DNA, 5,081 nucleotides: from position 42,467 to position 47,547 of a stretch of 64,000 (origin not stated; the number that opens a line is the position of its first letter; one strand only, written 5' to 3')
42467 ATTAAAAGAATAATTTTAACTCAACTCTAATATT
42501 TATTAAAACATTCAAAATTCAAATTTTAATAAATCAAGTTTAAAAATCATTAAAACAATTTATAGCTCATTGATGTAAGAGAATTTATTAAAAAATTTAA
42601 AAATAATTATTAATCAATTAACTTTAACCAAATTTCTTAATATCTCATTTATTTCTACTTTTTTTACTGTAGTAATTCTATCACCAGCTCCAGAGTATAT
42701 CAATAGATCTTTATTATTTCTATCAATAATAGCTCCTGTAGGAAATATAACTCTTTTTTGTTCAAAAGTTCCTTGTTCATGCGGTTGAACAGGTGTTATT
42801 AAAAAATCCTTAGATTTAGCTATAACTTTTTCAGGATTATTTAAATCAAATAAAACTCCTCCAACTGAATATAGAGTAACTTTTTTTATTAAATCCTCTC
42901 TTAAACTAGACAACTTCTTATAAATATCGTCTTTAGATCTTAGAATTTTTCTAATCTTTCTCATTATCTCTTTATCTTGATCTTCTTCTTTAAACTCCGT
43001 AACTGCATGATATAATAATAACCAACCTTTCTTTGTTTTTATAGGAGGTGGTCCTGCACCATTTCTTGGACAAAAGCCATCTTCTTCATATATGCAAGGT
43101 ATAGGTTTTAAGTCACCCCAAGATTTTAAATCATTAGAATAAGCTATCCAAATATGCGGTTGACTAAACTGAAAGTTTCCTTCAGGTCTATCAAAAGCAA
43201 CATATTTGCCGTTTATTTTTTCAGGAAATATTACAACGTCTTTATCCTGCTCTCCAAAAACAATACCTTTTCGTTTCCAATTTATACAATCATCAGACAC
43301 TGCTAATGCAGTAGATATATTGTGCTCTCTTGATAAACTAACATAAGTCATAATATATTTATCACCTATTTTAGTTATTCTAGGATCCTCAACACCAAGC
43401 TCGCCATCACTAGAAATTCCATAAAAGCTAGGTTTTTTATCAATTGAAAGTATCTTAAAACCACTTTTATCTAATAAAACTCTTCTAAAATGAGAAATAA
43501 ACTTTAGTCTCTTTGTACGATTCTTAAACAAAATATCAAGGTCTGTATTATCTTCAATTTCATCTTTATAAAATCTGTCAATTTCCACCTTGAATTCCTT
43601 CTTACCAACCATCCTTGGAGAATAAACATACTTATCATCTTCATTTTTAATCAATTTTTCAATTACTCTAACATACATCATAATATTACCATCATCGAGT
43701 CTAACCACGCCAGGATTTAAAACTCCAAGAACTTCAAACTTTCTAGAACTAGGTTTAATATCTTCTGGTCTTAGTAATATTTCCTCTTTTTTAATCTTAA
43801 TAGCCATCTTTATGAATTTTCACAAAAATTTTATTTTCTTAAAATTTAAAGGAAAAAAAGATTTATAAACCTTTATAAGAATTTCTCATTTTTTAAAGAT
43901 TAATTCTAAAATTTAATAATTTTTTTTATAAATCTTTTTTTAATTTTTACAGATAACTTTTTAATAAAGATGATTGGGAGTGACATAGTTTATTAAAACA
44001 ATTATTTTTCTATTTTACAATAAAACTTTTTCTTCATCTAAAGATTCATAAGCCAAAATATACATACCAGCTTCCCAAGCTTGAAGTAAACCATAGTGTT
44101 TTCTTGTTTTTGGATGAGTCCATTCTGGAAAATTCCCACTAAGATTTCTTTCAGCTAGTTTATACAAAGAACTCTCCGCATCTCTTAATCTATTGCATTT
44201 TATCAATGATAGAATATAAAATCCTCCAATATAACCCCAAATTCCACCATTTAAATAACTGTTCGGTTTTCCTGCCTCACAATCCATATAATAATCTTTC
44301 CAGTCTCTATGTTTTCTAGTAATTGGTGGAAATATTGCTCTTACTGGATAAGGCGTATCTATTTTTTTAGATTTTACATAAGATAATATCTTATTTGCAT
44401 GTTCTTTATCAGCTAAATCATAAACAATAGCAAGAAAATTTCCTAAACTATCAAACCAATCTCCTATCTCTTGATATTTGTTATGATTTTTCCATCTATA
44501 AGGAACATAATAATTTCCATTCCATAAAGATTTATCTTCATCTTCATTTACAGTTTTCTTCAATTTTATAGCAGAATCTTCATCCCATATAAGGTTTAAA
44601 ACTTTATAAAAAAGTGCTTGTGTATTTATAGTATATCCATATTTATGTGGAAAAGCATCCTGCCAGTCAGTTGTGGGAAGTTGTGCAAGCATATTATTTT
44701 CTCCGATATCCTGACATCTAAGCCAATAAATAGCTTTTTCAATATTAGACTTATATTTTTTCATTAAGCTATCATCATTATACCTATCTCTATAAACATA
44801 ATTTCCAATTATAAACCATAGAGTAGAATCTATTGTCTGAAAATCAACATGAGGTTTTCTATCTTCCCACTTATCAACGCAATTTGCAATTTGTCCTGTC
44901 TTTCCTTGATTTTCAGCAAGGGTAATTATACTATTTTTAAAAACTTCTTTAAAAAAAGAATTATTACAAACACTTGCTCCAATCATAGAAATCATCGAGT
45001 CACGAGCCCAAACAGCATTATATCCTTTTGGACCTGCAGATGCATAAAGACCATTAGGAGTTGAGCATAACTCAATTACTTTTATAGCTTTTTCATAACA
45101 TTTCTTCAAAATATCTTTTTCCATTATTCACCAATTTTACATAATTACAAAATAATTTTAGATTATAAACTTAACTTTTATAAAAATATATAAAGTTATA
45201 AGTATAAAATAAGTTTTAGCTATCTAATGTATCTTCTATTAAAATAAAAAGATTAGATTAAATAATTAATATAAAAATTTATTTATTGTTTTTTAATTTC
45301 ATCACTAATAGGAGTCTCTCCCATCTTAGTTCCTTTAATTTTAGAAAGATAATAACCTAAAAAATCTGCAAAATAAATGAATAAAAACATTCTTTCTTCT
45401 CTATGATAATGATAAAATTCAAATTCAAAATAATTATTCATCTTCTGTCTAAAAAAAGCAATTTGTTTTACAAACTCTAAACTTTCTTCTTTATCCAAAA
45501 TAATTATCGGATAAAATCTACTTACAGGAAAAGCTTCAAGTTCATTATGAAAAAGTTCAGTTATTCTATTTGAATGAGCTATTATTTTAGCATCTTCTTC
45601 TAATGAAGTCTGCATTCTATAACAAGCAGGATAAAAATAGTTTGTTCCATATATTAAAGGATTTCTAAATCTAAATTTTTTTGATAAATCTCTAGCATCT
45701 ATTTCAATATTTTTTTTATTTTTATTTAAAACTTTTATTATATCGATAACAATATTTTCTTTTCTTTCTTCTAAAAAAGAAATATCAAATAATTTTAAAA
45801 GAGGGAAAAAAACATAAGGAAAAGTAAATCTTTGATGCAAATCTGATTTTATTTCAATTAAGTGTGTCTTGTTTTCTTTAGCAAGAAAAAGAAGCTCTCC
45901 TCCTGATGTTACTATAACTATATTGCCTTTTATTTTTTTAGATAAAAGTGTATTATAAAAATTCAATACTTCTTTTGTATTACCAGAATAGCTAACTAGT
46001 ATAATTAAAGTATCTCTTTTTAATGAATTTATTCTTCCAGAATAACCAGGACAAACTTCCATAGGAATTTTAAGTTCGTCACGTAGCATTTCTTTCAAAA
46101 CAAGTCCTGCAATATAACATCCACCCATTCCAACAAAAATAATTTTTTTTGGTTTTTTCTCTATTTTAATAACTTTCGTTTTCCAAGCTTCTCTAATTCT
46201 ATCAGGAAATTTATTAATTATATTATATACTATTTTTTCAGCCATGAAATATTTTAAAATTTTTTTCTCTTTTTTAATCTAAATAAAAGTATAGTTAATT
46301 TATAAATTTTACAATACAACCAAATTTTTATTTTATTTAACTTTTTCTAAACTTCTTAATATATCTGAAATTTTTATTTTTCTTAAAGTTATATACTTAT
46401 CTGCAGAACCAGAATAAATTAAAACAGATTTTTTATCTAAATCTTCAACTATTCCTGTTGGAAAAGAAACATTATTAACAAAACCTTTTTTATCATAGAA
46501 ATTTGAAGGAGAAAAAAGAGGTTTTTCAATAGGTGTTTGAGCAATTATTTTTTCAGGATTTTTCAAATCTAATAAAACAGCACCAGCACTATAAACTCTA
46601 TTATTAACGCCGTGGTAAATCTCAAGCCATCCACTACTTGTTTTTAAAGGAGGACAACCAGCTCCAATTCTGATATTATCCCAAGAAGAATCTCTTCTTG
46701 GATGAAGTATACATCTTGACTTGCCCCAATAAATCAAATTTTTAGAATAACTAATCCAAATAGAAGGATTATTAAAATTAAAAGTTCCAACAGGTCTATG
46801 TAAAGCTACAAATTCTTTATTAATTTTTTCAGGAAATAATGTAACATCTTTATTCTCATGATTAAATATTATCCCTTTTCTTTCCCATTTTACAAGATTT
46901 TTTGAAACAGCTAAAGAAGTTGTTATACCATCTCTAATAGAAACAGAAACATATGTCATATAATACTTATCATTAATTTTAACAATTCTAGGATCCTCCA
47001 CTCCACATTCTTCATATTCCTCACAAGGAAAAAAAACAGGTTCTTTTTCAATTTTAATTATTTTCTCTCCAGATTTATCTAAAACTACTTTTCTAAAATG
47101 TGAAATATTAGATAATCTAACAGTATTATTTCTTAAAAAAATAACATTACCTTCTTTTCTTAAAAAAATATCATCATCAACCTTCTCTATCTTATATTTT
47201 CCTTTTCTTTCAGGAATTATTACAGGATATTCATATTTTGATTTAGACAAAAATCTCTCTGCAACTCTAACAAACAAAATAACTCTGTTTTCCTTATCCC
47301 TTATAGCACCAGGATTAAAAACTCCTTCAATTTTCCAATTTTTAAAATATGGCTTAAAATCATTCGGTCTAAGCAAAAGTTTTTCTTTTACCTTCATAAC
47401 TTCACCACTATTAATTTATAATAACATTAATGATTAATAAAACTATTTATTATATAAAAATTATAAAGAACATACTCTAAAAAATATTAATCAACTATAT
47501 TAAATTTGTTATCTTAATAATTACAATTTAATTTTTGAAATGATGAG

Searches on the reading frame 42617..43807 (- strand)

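Call 12: search_protein_families(library=pfam, proteins=[window:42617-43807:-], max_evalue=0.00001)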
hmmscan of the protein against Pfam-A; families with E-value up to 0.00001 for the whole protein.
window:42617-43807:- (397 aa): 1 family
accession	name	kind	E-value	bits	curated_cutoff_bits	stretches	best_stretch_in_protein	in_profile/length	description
PF04041.19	Glyco_hydro_130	-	3.7e-36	125.1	26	1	134-391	94-316/320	beta-1,4-mannooligosaccharide phosphorylase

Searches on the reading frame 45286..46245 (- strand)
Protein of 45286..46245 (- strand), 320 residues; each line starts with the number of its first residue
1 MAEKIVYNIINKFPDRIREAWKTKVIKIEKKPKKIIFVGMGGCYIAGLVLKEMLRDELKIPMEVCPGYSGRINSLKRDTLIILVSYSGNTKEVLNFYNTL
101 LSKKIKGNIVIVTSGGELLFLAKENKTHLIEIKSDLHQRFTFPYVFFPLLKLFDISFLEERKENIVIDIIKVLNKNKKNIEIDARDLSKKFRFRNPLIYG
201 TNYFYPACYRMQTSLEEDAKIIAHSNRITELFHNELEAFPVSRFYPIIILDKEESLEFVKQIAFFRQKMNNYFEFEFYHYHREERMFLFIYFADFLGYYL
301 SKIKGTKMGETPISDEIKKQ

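Call 75: search_protein_families(library=ncbifam, proteins=[window:45286-46245:-], max_evalue=0.00001)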
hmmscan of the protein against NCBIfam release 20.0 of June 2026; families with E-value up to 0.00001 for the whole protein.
window:45286-46245:- (320 aa): 9 families
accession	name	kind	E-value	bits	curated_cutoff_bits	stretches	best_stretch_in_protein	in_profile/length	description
NF006425.0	PRK08674.1-5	equivalog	3.6e-46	157.7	471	1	6-318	19-350/358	bifunctional phosphoglucose/phosphomannose isomerase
TIGR02128.1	G6PI_arch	equivalog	1.2e-44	152.5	213.9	1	14-319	2-305/308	bifunctional phosphoglucose/phosphomannose isomerase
NF006423.0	PRK08674.1-2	equivalog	5.2e-41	140.6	254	1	6-319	3-314/317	bifunctional phosphoglucose/phosphomannose isomerase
NF006422.0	PRK08674.1-1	subfamily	5.5e-39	134.4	317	1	14-254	9-236/302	bifunctional phosphoglucose/phosphomannose isomerase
NF006426.0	PRK08674.1-6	subfamily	4.8e-35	121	295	1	5-318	19-346/354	bifunctional phosphoglucose/phosphomannose isomerase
NF006424.0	PRK08674.1-3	equivalog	1.6e-18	67.2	730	1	14-239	28-261/355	bifunctional phosphoglucose/phosphomannose isomerase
TIGR01135.1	glmS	equivalog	1.9e-06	26.7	418.05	1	27-104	286-365/607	glutamine--fructose-6-phosphate transaminase (isomerizing)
NF001484.0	PRK00331.1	subfamily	3.6e-06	25.7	381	1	26-103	280-359/601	isomerizing glutamine--fructose-6-phosphate transaminase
NF003016.0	PRK03868.1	equivalog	6.3e-06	25.3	487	1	9-141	37-181/410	glucose-6-phosphate isomerase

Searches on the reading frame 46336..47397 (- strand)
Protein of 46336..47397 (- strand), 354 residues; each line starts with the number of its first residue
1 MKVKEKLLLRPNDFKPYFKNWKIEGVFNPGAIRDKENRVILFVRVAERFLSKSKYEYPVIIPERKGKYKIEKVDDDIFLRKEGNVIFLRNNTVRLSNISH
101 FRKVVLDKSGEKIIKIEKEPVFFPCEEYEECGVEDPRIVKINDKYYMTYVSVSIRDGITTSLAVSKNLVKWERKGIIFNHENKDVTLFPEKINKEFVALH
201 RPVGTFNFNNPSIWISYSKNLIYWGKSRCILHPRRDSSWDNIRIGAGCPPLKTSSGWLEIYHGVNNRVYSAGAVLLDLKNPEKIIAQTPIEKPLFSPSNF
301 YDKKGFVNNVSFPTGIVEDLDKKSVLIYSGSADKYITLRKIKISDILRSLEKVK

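Call 75: search_protein_families(library=ncbifam, proteins=[window:46336-47397:-], max_evalue=0.00001)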
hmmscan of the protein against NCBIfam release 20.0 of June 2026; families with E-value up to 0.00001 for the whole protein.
window:46336-47397:- (354 aa): 3 families
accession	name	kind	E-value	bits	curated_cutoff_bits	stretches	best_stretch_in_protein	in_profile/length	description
NF050092.1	BtaManbiosPhlase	equivalog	7.1e-84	281.7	550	1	4-351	7-351/351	BtaManbiosPhlase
NF052550.1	BManbPhaseBMBP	equivalog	7.4e-59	199.5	450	1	115-346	72-294/296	beta-1,2-mannobiose phosphorylase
NF058598.1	BetMansidBT3780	equivalog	1.8e-17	63.5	550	1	114-337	106-358/366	beta-1,2-mannosidase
